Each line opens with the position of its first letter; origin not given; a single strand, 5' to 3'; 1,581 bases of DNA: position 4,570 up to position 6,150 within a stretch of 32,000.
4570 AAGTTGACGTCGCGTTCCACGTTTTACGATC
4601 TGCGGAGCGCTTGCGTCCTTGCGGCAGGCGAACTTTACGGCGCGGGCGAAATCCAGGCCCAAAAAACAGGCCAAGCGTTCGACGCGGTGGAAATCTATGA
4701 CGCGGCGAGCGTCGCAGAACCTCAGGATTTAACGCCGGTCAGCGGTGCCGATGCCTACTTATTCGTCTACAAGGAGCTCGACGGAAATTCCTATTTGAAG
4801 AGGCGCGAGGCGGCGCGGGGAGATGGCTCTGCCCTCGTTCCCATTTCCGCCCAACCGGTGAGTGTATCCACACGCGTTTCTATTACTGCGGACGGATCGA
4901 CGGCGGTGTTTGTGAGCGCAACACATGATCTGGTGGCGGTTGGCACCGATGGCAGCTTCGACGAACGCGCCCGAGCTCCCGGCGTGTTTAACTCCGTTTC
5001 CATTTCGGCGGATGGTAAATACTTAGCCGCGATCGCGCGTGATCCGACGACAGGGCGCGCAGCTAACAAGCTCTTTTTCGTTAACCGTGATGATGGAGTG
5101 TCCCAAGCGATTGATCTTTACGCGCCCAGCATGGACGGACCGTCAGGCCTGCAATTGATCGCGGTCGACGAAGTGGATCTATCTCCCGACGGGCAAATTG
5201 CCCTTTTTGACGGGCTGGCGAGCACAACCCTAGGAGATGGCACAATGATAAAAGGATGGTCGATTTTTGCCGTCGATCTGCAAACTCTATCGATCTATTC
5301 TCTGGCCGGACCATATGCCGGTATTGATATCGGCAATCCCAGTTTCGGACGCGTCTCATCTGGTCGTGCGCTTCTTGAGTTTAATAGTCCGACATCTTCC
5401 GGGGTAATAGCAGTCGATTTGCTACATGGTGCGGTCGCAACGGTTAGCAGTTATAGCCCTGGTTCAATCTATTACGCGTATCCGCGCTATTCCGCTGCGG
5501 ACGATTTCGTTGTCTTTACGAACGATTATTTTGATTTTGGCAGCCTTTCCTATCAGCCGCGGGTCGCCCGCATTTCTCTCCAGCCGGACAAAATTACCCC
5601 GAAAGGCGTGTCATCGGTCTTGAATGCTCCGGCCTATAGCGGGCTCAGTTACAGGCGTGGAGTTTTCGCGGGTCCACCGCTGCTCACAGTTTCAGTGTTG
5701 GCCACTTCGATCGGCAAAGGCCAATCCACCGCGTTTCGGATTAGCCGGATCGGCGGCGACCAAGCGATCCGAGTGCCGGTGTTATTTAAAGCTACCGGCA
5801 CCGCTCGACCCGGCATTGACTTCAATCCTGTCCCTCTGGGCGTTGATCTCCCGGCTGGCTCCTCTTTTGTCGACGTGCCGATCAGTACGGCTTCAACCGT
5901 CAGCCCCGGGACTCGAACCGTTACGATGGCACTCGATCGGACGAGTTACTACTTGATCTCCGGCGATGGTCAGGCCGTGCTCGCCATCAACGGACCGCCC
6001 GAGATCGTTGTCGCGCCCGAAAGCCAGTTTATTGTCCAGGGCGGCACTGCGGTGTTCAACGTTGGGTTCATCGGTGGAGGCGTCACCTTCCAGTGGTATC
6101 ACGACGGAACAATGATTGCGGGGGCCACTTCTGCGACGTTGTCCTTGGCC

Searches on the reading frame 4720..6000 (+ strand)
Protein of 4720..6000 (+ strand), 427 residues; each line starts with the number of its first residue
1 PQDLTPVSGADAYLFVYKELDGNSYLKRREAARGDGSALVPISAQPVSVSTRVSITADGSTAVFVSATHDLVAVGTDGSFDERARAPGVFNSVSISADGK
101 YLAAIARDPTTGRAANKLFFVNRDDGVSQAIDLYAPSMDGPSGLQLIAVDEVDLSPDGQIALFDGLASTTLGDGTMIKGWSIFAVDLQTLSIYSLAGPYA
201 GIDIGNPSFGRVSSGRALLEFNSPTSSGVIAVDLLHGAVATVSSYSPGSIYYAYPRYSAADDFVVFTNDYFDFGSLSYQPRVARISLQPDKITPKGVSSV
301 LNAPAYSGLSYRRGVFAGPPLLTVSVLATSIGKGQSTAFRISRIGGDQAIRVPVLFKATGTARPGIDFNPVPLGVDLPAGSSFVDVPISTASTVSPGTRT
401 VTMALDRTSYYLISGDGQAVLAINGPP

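Call 65: search_protein_families(library=pfam, proteins=[window:4720-6000:+], max_evalue=1)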
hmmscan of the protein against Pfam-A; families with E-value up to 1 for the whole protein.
window:4720-6000:+ (427 aa): 2 families
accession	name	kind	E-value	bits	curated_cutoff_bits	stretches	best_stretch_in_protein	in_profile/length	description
PF07676.18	PD40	-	0.055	13.9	20.9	0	53-66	14-27/38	WD40-like Beta Propeller Repeat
PF00400.38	WD40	-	0.95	10.6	27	0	91-104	15-28/39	WD domain, G-beta repeat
